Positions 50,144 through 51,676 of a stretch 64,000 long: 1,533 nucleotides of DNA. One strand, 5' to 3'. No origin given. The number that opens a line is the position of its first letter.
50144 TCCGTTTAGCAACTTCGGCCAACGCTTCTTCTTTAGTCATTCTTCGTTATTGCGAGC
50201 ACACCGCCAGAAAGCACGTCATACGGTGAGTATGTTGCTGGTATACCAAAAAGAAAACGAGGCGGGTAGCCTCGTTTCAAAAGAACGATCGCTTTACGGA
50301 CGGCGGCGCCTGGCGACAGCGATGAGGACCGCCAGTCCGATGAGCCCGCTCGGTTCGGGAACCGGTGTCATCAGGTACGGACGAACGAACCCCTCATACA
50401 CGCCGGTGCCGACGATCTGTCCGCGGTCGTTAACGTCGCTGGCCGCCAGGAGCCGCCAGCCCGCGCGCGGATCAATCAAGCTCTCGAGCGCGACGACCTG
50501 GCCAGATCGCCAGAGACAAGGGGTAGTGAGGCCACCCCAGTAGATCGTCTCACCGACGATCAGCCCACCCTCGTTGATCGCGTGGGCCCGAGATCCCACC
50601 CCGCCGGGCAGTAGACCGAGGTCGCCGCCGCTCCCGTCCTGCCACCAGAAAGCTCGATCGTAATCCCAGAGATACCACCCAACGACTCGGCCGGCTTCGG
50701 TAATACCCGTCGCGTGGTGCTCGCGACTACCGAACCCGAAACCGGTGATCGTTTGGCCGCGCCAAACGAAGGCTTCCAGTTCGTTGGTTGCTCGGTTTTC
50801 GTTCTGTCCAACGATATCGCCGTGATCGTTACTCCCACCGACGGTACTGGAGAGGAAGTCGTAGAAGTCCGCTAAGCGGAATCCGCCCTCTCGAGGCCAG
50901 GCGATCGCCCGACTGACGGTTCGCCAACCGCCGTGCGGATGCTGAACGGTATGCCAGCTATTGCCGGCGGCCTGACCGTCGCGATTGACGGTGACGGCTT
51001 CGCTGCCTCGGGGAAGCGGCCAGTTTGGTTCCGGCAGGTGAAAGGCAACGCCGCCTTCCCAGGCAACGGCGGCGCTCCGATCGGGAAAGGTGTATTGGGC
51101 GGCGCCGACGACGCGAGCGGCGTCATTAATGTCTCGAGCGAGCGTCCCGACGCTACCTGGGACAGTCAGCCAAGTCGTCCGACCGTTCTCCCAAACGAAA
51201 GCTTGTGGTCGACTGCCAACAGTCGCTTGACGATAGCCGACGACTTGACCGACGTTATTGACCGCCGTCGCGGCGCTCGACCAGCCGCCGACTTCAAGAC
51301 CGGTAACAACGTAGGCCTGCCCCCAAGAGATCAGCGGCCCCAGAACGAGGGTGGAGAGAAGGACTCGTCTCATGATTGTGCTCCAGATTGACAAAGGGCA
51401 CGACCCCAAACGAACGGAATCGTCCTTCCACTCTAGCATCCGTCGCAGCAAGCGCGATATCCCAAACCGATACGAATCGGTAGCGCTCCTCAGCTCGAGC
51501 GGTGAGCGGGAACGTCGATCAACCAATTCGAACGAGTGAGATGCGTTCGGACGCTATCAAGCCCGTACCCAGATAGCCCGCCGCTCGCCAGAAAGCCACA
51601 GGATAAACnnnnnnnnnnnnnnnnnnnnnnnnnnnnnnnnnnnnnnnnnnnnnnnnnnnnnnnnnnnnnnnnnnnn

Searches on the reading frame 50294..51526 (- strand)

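Call 78: search_protein_families(library=pfam, proteins=[window:50294-51526:-], max_evalue=0.001)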
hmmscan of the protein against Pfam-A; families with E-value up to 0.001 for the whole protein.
window:50294-51526:- (410 aa): 1 family
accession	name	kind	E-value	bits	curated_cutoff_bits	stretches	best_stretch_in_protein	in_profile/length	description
PF11949.14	DUF3466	-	4e-06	26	25.1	0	83-243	383-451/609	Protein of unknown function (DUF3466)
